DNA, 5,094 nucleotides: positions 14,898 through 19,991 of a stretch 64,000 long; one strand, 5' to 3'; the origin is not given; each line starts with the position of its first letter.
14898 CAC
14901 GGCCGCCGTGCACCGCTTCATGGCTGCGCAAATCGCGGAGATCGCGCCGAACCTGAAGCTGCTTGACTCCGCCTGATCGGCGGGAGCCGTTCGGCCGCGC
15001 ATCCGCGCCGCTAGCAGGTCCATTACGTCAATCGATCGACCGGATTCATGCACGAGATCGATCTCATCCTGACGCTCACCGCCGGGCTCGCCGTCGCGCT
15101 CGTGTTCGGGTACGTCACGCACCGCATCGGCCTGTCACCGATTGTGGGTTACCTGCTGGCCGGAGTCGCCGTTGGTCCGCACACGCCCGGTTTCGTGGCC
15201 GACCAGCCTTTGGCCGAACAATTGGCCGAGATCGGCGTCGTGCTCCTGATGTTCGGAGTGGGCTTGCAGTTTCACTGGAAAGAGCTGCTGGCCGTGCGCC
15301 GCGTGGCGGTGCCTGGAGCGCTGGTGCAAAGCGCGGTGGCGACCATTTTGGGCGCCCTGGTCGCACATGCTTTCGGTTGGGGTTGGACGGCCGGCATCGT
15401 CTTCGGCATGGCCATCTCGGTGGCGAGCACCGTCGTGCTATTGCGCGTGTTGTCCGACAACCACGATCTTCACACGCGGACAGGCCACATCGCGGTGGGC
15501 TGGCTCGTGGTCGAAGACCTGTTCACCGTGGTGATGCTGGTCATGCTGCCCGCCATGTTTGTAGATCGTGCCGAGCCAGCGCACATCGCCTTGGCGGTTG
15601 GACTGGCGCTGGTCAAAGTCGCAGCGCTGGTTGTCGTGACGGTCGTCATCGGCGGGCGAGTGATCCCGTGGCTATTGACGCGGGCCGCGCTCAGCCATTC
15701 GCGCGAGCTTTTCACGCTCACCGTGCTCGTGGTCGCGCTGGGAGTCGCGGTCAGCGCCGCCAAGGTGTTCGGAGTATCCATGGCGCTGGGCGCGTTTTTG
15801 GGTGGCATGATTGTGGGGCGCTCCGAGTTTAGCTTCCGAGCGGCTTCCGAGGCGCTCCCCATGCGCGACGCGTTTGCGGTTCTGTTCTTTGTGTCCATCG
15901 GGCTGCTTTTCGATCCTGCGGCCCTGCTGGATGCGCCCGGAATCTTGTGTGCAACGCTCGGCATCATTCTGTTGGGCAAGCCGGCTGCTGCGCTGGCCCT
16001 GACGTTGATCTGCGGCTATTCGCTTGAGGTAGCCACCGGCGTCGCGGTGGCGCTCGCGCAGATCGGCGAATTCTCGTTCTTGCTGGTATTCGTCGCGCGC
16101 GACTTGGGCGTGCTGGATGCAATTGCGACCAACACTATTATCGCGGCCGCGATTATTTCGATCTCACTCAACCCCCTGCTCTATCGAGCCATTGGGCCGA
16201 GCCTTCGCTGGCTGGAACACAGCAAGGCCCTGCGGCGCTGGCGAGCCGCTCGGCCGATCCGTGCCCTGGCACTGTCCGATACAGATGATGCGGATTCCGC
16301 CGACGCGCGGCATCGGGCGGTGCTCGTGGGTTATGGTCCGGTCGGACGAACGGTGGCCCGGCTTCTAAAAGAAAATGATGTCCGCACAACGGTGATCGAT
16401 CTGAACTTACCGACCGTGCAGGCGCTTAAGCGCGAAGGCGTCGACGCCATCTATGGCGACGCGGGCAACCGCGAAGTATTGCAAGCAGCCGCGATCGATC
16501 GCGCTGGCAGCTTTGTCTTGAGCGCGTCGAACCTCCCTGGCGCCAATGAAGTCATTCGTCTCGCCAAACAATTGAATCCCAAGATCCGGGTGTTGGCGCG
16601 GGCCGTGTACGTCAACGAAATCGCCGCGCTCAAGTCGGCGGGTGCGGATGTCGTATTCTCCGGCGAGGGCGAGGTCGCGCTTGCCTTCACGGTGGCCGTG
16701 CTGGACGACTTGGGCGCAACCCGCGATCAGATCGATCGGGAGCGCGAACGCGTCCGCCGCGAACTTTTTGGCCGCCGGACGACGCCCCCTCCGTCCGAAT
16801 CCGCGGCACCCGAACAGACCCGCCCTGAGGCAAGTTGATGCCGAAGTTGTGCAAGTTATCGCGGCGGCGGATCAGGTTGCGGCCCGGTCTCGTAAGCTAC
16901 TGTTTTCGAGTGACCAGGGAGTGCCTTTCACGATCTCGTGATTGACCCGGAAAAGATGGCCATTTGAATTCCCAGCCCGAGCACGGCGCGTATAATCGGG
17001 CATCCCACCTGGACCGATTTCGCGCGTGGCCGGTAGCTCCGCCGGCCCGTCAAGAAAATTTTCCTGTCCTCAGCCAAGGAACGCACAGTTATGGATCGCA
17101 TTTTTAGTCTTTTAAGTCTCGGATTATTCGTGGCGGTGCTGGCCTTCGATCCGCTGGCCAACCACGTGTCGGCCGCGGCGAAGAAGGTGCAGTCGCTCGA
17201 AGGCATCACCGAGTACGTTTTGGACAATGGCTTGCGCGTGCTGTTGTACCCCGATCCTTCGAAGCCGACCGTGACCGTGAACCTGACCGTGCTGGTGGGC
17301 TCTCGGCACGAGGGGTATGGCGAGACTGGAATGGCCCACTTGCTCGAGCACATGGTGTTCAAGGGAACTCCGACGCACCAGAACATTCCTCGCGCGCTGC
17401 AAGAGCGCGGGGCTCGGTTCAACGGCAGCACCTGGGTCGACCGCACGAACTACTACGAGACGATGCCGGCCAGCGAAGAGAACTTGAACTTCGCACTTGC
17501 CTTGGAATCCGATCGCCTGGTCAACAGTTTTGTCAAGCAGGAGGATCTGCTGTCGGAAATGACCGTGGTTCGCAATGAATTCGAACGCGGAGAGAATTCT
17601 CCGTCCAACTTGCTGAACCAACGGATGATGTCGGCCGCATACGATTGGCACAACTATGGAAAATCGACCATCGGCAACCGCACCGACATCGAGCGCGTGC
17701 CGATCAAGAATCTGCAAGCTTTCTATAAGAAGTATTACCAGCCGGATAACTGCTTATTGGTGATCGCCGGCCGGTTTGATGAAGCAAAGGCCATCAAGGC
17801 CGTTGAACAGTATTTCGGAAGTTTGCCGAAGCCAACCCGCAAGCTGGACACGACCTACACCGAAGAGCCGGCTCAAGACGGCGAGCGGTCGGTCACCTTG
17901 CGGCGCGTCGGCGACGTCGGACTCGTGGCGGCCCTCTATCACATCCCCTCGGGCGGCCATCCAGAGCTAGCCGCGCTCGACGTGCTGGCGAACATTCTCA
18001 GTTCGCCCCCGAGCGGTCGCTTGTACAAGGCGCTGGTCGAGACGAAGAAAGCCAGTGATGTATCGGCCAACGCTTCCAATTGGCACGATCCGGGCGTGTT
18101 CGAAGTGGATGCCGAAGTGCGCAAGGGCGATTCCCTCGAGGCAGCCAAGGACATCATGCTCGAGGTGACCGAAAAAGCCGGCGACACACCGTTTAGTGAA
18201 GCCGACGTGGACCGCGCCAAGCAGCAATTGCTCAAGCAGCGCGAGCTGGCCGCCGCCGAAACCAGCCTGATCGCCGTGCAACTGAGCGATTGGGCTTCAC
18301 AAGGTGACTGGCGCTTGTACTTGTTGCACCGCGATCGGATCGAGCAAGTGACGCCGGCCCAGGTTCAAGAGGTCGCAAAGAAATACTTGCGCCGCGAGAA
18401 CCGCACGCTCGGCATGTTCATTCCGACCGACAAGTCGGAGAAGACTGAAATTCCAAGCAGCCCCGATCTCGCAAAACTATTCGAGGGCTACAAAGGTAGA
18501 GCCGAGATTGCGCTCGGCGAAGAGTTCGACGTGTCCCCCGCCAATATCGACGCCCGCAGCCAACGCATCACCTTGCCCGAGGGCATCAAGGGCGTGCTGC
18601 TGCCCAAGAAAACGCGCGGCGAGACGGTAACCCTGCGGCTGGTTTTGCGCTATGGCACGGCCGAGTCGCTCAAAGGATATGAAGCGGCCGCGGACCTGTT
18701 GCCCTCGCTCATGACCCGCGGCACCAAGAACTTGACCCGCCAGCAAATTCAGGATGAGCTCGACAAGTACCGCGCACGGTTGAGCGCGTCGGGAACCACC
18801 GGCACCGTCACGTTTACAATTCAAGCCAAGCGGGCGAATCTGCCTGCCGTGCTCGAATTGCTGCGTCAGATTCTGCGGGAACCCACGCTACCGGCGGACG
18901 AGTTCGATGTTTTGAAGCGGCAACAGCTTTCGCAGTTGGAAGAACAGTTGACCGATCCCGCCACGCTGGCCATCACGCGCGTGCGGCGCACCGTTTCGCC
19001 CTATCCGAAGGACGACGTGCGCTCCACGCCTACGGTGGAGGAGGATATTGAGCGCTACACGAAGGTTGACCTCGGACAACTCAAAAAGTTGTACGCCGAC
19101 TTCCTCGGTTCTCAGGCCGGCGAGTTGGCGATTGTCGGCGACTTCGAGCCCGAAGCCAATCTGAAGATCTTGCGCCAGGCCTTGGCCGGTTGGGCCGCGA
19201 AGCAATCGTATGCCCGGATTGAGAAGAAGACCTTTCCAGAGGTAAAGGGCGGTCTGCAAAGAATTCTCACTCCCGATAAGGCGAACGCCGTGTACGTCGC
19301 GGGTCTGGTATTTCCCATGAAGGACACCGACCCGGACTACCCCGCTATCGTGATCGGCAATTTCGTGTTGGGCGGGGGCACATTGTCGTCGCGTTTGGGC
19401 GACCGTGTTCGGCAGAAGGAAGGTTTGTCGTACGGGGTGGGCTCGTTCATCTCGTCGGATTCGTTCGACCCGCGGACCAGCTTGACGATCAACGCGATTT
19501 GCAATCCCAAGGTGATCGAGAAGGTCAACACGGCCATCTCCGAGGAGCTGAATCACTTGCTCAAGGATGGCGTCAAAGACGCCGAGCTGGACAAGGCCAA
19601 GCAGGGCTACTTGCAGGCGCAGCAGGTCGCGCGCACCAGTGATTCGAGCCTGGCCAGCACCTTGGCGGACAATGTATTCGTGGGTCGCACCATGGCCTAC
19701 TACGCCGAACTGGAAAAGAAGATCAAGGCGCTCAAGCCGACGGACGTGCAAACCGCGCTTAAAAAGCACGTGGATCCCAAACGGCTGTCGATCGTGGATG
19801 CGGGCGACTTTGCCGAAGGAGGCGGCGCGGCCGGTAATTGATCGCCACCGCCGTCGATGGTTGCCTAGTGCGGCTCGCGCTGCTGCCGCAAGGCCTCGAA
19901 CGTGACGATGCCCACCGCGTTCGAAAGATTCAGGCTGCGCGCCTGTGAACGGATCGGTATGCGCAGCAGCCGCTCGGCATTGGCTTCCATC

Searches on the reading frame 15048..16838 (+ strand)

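Call 68: search_protein_families(library=pfam, proteins=[window:15048-16838:+], max_evalue=0.00001)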
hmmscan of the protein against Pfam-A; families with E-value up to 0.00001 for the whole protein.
window:15048-16838:+ (596 aa): 2 families
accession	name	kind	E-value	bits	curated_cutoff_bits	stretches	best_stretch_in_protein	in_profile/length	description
PF00999.27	Na_H_Exchanger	-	1.1e-57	196.1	26.2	1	15-378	2-373/375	Sodium/hydrogen exchanger, transmembrane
PF02254.24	TrkA_N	-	1.3e-22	80.7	23.8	1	425-538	2-115/116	TrkA-N domain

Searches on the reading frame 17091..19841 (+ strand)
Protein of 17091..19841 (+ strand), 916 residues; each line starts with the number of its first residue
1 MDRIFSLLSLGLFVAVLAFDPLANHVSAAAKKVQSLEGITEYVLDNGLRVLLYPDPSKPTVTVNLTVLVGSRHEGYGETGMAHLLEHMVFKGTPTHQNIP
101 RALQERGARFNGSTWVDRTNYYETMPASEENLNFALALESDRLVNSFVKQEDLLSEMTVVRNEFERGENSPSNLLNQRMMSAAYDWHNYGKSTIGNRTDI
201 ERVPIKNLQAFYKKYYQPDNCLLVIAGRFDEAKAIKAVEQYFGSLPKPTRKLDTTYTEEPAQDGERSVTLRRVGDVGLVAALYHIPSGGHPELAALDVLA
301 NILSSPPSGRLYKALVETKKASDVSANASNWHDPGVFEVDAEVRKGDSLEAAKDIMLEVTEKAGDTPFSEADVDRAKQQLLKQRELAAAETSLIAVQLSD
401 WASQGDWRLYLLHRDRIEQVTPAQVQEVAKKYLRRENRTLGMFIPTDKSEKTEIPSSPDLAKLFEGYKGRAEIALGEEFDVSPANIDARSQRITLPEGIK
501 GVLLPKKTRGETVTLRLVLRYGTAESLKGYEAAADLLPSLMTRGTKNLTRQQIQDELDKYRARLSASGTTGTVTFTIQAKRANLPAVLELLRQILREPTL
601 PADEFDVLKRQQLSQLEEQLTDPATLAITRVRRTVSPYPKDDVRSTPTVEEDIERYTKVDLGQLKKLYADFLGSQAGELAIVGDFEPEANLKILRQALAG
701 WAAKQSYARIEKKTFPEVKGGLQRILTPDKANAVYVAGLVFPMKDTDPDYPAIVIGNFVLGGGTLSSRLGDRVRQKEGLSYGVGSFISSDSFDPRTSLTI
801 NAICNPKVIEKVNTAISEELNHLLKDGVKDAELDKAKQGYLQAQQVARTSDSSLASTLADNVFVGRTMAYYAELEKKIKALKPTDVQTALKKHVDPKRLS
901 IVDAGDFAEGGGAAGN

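Call 68: search_protein_families(library=pfam, proteins=[window:17091-19841:+], max_evalue=0.00001)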
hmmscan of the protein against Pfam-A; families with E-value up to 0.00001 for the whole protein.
window:17091-19841:+ (916 aa): 2 families
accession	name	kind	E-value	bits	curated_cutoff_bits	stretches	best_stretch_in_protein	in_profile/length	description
PF05193.26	Peptidase_M16_C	-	1.9e-62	210.8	23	2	206-380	5-181/181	Peptidase M16 inactive domain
PF00675.25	Peptidase_M16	-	3.6e-34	118.2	22.3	2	49-195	1-147/149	Insulinase (Peptidase family M16)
